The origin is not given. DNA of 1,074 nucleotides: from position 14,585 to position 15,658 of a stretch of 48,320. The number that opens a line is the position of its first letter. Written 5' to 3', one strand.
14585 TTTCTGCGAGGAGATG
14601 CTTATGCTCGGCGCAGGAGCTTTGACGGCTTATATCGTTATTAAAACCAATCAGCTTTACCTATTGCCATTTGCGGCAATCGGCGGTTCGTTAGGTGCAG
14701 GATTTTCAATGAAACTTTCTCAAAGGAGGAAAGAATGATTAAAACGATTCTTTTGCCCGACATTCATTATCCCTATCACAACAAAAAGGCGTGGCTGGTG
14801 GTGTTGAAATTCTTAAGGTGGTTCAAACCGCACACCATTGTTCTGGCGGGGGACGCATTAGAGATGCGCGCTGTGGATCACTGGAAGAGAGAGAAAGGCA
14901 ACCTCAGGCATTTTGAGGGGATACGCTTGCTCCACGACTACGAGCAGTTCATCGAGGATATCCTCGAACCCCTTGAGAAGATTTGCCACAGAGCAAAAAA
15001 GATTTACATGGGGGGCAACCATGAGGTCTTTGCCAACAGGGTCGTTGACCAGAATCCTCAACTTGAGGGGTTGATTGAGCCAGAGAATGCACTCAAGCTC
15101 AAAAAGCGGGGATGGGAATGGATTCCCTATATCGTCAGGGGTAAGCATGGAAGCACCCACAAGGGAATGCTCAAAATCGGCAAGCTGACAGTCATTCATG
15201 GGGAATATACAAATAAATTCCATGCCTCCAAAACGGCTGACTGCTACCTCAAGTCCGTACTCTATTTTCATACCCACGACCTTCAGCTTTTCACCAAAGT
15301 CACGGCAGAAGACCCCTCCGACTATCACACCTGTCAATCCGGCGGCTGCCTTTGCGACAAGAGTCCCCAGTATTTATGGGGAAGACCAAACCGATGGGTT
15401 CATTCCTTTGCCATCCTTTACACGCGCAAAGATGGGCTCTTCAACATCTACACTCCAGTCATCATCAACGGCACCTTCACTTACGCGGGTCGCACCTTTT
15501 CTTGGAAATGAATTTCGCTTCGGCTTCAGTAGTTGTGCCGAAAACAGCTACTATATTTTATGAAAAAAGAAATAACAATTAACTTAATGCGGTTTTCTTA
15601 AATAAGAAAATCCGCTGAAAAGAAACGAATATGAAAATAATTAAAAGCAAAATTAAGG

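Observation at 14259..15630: High-GC, Shine-Dalgarno-bearing two-gene island (membrane protein + metallophosphoesterase) grafted onto a native early-gene leader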

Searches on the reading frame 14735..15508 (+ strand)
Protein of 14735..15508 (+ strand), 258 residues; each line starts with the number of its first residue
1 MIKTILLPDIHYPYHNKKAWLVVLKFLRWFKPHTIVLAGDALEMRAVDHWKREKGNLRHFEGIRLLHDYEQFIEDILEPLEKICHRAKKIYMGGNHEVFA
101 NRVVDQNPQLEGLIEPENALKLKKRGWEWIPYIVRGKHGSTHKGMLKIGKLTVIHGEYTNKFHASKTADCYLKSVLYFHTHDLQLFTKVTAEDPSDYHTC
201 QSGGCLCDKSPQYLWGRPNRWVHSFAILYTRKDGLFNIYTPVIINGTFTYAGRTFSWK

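Call 4: search_protein_families(library=pfam, proteins=[window:14735-15508:+], max_evalue=0.01)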
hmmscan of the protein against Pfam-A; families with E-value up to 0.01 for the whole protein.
window:14735-15508:+ (258 aa): 1 family
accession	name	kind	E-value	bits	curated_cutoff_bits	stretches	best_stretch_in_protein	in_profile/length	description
PF00149.33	Metallophos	-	0.00085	20.2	21.5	1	3-157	2-116/191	Calcineurin-like phosphoesterase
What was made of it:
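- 14735..15511 (+): Gene for a 258-aa calcineurin-like metallophosphoesterase of phrog_221. Its start overlaps the TM stop codon (ATGA). Pfam Metallophos 20.2 bits, just under the cut-off (call 4).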

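Call 5: search_protein_families(library=phrogs, proteins=[window:14735-15508:+], max_evalue=0.01)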
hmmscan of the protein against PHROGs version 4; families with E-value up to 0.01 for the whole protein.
window:14735-15508:+ (258 aa): 2 families
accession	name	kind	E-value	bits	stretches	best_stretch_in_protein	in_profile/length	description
phrog_221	-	other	8.9e-27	95.2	1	4-256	114-362/367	metallo-phosphoesterase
phrog_20266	-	other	2.3e-06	27.7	1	5-107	178-274/450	metallo-phosphoesterase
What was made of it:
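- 14735..15511 (+): phrog_221 E 9e-27 (call 5).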

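Call 10: find_homologous_proteins(query=window:14735-15508:+)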
Query window:14735-15508:+ (258 aa): 76 proteins with E <= 0.001 among 193 candidates.
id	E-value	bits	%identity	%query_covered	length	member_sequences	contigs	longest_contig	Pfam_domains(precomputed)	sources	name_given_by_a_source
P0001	2.8e-181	619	100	100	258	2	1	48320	-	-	-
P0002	4.3e-130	451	68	100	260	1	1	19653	-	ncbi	ncbi:MAG: hypothetical protein H7831_09960 [Magnetococcus sp. WYHC-3]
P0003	1.1e-125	437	68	100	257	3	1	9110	-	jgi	-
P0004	4.7e-124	431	66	99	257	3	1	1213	-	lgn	-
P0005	9.5e-124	430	68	99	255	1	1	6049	-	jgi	jgi:hypothetical protein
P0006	2.8e-123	429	68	100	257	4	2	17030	PF00149.34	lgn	-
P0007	2.8e-122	425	65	99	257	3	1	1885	-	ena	-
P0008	5.6e-121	421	67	100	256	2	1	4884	PF00149.34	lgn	-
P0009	2.6e-119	416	64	100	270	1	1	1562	-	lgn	-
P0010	3.7e-118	412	67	98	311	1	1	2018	-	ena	-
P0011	1.8e-117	410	65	98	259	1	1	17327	-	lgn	-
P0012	1.6e-116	406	64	100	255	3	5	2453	PF12850.13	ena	-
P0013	2.7e-114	399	62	99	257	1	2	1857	-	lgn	-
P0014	5.9e-112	391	63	98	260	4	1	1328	-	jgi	-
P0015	9.5e-112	391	61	99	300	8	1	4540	-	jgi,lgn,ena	-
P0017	4.7e-111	388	60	99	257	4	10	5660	PF00149.34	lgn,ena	-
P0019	1.6e-110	387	61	99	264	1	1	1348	PF12850.13,PF00149.34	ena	-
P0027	2.9e-106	373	59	98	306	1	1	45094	PF00149.34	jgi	-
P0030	2.2e-104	367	60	100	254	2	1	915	PF00149.34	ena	-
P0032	4.8e-103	362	58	100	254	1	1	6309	PF12850.13,PF00149.34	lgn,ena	-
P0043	1.2e-97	345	58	98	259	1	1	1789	PF12850.13,PF00149.34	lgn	-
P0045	2.0e-97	344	56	98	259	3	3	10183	PF00149.34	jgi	jgi:predicted phosphodiesterase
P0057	3.1e-89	317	53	98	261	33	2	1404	PF00149.34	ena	-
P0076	9.1e-56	207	40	98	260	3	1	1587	PF00149.34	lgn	-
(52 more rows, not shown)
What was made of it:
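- On Calcineurin-like metallophosphoesterase superfamily (PF00149): Several homologues have precomputed PF00149/PF12850 hits (call 10).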

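Call 13: find_encoding_contigs(protein=P0002, flank=8000, max_places=2)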
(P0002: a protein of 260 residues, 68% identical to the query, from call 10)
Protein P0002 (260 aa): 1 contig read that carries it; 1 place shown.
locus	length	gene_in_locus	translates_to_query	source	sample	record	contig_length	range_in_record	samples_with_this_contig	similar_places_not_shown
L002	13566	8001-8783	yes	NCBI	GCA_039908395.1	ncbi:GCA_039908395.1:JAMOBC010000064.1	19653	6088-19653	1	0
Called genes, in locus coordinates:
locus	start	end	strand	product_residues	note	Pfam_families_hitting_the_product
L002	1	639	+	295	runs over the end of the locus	-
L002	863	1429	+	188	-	-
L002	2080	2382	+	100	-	-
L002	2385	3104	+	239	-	-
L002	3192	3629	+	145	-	-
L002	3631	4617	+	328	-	PF05063:MT-A70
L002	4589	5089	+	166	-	-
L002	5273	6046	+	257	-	-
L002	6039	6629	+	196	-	-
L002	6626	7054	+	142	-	-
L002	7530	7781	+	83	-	-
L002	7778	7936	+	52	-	-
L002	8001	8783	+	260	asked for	-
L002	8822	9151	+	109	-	-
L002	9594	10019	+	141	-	-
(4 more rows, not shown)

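Call 14: find_encoding_contigs(protein=P0027, flank=8000, max_places=2)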
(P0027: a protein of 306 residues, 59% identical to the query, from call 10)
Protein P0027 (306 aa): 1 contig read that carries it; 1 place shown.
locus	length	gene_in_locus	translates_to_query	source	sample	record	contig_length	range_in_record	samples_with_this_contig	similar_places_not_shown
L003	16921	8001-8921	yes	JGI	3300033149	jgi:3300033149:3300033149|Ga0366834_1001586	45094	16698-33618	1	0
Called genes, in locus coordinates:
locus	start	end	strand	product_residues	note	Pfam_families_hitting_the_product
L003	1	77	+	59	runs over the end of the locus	-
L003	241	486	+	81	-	-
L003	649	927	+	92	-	-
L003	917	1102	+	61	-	-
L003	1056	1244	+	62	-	-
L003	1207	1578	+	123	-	PF01844:HNH (weak)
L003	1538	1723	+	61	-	-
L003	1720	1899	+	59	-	-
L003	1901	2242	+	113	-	-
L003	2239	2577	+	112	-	-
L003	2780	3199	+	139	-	-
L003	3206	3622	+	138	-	-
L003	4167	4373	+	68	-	-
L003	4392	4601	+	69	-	-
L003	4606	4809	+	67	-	-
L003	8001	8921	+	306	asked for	PF00149:Metallophos (faint)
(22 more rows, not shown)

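Call 29: find_related_loci(query=window:14735-15508:+, collection=viral_contigs, flank=5000)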
Query window:14735-15508:+ (258 aa) in viral_contigs; peptide patterns used: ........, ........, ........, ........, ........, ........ (x = any residue, [..] = any of these).
14 stretches matched a pattern; 1 encode a relative of the query (tblastn E <= 1e-3); 1 distinct loci.
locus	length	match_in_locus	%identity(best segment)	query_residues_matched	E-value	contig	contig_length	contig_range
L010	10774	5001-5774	84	1-258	1e-157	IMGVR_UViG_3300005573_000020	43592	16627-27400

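Call 35: find_related_loci(query=A1, collection=viral_contigs, flank=4000)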
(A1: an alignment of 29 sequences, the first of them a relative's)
Query A1 (258 aa) in viral_contigs; peptide patterns used: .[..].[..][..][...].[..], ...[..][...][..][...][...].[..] (x = any residue, [..] = any of these).
167 stretches matched a pattern; 48 encode a relative of the query (tblastn E <= 1e-3); 47 distinct loci.
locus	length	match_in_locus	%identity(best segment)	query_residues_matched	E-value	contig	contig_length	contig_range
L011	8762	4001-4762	59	3-256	9e-108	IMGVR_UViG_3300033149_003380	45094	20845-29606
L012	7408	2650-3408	58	3-256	2e-105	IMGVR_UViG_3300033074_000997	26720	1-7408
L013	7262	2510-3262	57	4-255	6e-99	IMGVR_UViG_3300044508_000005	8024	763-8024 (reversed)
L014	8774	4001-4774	84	1-258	4e-156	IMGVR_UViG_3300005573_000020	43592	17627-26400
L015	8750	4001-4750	56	3-256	1e-96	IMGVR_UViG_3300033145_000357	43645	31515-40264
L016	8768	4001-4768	72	1-256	4e-131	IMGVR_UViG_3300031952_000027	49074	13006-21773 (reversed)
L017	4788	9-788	52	3-256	1e-93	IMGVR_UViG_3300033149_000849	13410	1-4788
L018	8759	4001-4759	54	3-256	1e-92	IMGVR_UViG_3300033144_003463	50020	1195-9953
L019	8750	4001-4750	51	3-256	2e-87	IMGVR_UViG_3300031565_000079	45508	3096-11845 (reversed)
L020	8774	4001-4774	50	1-256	5e-84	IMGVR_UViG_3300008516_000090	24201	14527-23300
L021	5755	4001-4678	52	32-256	2e-79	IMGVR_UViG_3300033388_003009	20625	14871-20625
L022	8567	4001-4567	58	3-188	1e-69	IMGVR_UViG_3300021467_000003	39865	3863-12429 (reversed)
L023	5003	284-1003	38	1-256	8e-53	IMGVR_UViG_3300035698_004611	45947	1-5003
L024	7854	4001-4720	37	3-256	4e-49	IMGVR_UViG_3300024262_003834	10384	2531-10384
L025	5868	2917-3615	38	9-255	1e-47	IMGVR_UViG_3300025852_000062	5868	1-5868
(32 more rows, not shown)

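Call 36: search_solved_structures(query=A1, max_evalue=1, show_alignments=2)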
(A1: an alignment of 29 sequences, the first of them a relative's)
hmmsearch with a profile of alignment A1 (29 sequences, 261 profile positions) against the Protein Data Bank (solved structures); distinct sequences matched with E-value up to 1: 2.
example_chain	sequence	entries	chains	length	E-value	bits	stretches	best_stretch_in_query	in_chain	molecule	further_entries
3ulp_A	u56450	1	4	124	0.15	14.6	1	35-113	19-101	Single-strand binding protein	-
6emp_A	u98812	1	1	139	0.75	12.3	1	57-126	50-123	PC4 and SFRS1-interacting protein,Pogo transposable element with ZNF domain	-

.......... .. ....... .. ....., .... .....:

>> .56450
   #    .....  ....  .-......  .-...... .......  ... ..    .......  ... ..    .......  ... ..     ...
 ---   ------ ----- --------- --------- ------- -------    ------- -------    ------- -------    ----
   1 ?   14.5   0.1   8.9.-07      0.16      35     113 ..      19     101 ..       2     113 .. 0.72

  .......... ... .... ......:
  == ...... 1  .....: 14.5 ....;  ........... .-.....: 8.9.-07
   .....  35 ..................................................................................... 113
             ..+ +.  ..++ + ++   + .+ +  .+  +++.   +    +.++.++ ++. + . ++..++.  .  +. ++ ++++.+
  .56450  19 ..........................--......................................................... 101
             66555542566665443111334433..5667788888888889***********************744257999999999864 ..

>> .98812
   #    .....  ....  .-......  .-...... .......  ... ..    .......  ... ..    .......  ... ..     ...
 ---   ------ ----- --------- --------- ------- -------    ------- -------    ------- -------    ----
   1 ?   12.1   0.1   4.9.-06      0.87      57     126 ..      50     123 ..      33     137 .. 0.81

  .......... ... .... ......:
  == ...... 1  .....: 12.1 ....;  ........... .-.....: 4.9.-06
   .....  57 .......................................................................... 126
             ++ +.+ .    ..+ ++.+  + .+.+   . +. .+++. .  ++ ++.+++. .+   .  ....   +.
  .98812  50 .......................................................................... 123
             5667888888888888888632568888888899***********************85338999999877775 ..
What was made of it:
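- Tried and rejected: PDB by sequence profile: no MPE hit (call 36).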

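Call 43: find_related_loci(query=A2, collection=metagenome_contigs, flank=4000)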
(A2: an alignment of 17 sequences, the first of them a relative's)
Query A2 (258 aa) in metagenome_contigs; peptide patterns used: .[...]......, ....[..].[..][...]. (x = any residue, [..] = any of these).
152 stretches matched a pattern; 93 encode a relative of the query (tblastn E <= 1e-3); the best 80 are kept; 80 distinct loci.
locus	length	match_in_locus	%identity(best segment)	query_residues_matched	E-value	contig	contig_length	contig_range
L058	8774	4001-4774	84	1-258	3e-156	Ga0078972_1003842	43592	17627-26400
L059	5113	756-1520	67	1-255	2e-126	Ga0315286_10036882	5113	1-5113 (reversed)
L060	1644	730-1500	68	1-258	1e-134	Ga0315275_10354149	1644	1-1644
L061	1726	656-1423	65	1-256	3e-132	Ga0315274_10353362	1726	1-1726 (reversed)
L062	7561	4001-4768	65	1-256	4e-123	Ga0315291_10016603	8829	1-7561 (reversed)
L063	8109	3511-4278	65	1-256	4e-123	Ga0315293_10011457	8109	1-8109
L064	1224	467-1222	66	1-252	6e-134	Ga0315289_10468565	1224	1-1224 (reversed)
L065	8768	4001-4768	61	1-256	1e-113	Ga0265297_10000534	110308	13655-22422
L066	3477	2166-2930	61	1-256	7e-116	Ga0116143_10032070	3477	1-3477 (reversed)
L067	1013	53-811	63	3-255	3e-124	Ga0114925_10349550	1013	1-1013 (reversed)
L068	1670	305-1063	62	3-255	3e-119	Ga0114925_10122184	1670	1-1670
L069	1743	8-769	61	1-258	2e-118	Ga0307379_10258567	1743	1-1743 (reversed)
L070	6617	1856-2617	61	1-258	8e-109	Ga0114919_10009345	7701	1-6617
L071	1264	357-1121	60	3-256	2e-117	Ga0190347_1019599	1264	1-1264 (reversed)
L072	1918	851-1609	59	3-256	3e-114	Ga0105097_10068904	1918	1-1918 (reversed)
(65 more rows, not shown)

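Call 49: predict_structure(alignment_id=A1)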
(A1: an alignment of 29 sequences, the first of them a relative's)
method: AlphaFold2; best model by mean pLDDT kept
length: 258 residues; sequences in the alignment: 29
mean_pLDDT: 79.9   pTM: 0.82
mean pLDDT of the five models: 79.9, 77.9, 77.8, 77.1, 76.0
residues with pLDDT >= 90: 105; 70-90: 86; 50-70: 38; < 50: 29
segments of 3 or more residues with pLDDT < 50: 182-200, 212-219
pLDDT, mean of each block of 10 residues (from residue 1): 94 93 98 96 76 59 86 98 98 89 85 92 97 85 89 72 53 66 39 40 71 46 86 88 91 95
secondary structure, 60 per line:
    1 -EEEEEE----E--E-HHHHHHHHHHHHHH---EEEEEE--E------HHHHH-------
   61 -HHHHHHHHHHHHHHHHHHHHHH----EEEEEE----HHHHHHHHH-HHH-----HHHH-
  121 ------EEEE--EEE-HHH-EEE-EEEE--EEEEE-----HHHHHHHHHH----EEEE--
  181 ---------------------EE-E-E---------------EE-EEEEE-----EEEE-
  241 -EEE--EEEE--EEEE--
elements in order: E2-7 H17-30 E34-39 H49-53 H62-83 E88-93 H98-106 H116-119 E127-130 E133-135 E141-143 E145-148 E151-155 H161-170 E175-178 E226-230 E236-239 E242-244 E247-250 E253-256
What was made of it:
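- On Calcineurin-like metallophosphoesterase superfamily (PF00149): AlphaFold2 model with pLDDT 79.9 and pTM 0.82 (call 49).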

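Call 52: fold_search(model_id=the predicted structure, library=pdb)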
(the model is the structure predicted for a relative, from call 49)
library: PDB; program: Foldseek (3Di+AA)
matches with E <= 10: 649; with E <= 0.001: 30
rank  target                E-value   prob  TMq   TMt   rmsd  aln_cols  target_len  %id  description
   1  7dog_A                6.1e-05  1.00  0.39  0.33   8.6       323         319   12  Crystal structure of a nuclease and capping domain of SbcD from Staphylococcus aureus (released 2021-05-05)
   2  4nzv_B                1.5e-04  1.00  0.37  0.31  12.0       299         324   11  DNA Double-Strand Break Repair Pathway Choice Is Directed by Distinct MRE11 Nuclease Activities (released 2014-01-08)
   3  3d03_A                2.2e-04  1.00  0.42  0.40   8.6       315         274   11  1.9A structure of Glycerophoshphodiesterase (GpdQ) from Enterobacter aerogenes (released 2008-10-14)
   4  6x1y_A                2.3e-04  0.99  0.36  0.30  10.8       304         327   12  Mre11 dimer in complex with small molecule modulator PFMI (released 2020-06-10)
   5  2a22_B                2.6e-04  1.00  0.48  0.58   6.6       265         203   14  Structure of Vacuolar Protein Sorting 29 from Cryptosporidium Parvum (released 2005-08-16)
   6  3qfn_A                3.0e-04  1.00  0.39  0.40  13.8       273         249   16  Crystal structure of Streptococcal asymmetric Ap4A hydrolase and phosphodiesterase Spr1479/SapH in complex with inorga (released 2011-08-24)
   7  9cd1                  3.0e-04  1.00  0.40  0.43  10.9       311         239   10  Crystal structure of the Klebsiella pneumoniae LpxH / JH-LPH-107 complex (released 2025-02-12)
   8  5xce_A                3.2e-04  1.00  0.44  0.60   7.1       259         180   15  Crystal structure of Wild type Vps29 from Entamoeba histolytica (released 2017-10-04)
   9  8s7f                  3.4e-04  1.00  0.40  0.43  10.5       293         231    9  Crystal structure of Escherichia coli LpxH in complex with EBL-2805 (released 2024-09-18)
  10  4nzv_A                3.4e-04  0.99  0.37  0.30  11.1       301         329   12  DNA Double-Strand Break Repair Pathway Choice Is Directed by Distinct MRE11 Nuclease Activities (released 2014-01-08)
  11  9a6c_B                3.8e-04  1.00  0.46  0.27   8.5       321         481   12  Integrative model of YYDD-YYDB by crosslinking MS and deep learning (released 2024-09-18)
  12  3qfm_B                3.8e-04  1.00  0.40  0.41  13.4       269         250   15  Crystal structure of Streptococcal asymmetric Ap4A hydrolase and phosphodiesterase Spr1479/SapH (released 2011-08-24)
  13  9ccx                  3.8e-04  0.99  0.38  0.40  10.6       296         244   10  Crystal Structure of the Klebsiella pneumoniae LpxH/JH-LPH-86 complex (released 2025-02-12)
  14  6pj3                  4.0e-04  1.00  0.39  0.41  11.6       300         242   11  Crystal structure of the Klebsiella pneumoniae LpxH/JH-LPH-33 complex (released 2020-02-12)
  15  6xs5_A                4.3e-04  1.00  0.42  0.56   7.5       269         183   11  Crystal structure of human Vps29 complexed with RaPID-derived cyclic peptide RT-D1 (released 2021-07-14)
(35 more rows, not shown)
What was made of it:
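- SbcD/Mre11, GpdQ, Vps29, SapH, LpxH and Rv0805 all score alike, with TM-scores of 0.3-0.5 (call 52). Foldseek hits to Rv0805 (a cNMP phosphodiesterase), SapH (Ap4A hydrolase) and GpdQ have E-values similar to those of SbcD/Mre11 (call 52). There are LpxH Foldseek hits (call 52).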

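Call 53: find_related_loci(query=A2, collection=genome_contigs, flank=5000)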
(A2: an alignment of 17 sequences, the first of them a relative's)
Query A2 (258 aa) in genome_contigs; peptide patterns used: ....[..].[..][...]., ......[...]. (x = any residue, [..] = any of these).
31 stretches matched a pattern; 1 encode a relative of the query (tblastn E <= 1e-3); 1 distinct loci.
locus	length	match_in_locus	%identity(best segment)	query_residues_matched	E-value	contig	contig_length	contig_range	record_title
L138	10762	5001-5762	54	3-256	3e-95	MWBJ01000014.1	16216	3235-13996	MAG: Parcubacteria group bacterium ADurb.Bin305 BWY48_contig000014, whole genome shotgun sequence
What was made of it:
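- Tried and rejected: Bacterial donor: a scan of 185,579 species genomes gave a single hit, a Parcubacteria MAG (call 53).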

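Call 55: search_dna_similar(query=window:14735-15508:+, collection=phages, mode=protein, max_rows=25)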
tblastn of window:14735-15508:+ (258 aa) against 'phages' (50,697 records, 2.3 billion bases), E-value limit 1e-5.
Records with a match: 273; places in all: 273; records where one place covers at least 80% of the query: 265.
Best place of each record, by identity: <60% 273.
By first word of the organism name: Mycobacterium 181; Streptomyces 73; Acinetobacter 5; Caudoviricetes 3; Rhodococcus 2; Chryseobacterium 2; Verrucomicrobia 2; phage 2; Pelagibacter 1; Thermobifida 1; and 1 more.
By host as written in the record: Mycobacterium smegmatis mc2 155 138; Streptomyces griseus ATCC 10137 40; Mycobacterium smegmatis mc#155 25; Streptomyces lividans JI 1326 19; - 10; Mycobacterium smegmatis mc2155 7; Streptomyces viridochromogenes DSM40736 4; Streptomyces sanglieri UNT16F27A 3; and 19 more.
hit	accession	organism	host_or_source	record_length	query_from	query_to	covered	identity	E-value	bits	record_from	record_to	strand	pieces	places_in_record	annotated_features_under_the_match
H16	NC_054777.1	Mycobacterium phage Bluefalcon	Mycobacterium smegmatis mc#155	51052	3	258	99%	27.5%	4e-9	62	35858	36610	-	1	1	47: metallo-phosphoesterase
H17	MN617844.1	Mycobacterium phage Bluefalcon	Mycobacterium smegmatis mc#155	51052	3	258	99%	27.5%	4e-9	62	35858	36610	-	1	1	47: metallophosphoesterase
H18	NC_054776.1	Mycobacterium phage Zolita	Mycobacterium smegmatis mc2 155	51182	3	258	99%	27.5%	4e-9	62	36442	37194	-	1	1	50: metallo-phosphoesterase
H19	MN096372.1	Mycobacterium phage Zolita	Mycobacterium smegmatis mc2 155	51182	3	258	99%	27.5%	4e-9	62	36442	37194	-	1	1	50: metallophosphoesterase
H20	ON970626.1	Mycobacterium phage Ghoulboy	Mycobacterium smegmatis mc#155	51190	3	258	99%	27.5%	4e-9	62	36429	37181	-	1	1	51: metallophosphoesterase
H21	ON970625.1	Mycobacterium phage SydNat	Mycobacterium smegmatis mc#155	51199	3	258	99%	27.5%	4e-9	62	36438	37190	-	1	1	51: metallophosphoesterase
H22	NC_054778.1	Mycobacterium phage Archetta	Mycobacterium smegmatis mc2 155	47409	3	258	99%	26.8%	8e-8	59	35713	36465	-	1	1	metallo-phosphoesterase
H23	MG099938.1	Mycobacterium phage Archetta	Mycobacterium smegmatis mc2 155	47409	3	258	99%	26.8%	8e-8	59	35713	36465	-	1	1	metallophosphoesterase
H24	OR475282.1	Mycobacterium phage Discoknowium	Mycobacterium smegmatis mc2155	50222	3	258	99%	26.8%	8e-8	59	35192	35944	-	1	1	46: metallophosphoesterase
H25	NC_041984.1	Mycobacterium phage Tiger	Mycobacterium smegmatis mc2 155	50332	3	258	99%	26.8%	8e-8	59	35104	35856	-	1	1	47: metallo-phosphoesterase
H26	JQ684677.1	Mycobacterium phage Tiger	Mycobacterium smegmatis mc2 155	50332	3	258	99%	26.8%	8e-8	59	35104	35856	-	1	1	47: metallophosphoesterase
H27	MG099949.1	Mycobacterium phage Phlorence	Mycobacterium smegmatis mc2 155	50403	3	258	99%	26.8%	8e-8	59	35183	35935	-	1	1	metallophosphoesterase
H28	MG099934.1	Mycobacterium phage AgentM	Mycobacterium smegmatis mc2 155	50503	3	258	99%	26.8%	8e-8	59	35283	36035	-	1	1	metallophosphoesterase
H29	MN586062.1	Mycobacterium phage Lev2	Mycobacterium smegmatis mc2 155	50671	3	258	99%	26.8%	8e-8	59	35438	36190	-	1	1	48: metallophosphoesterase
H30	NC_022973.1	Mycobacterium phage Conspiracy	Mycobacterium smegmatis mc2 155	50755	3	258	99%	26.8%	8e-8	59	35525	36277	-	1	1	48: metallo-phosphoesterase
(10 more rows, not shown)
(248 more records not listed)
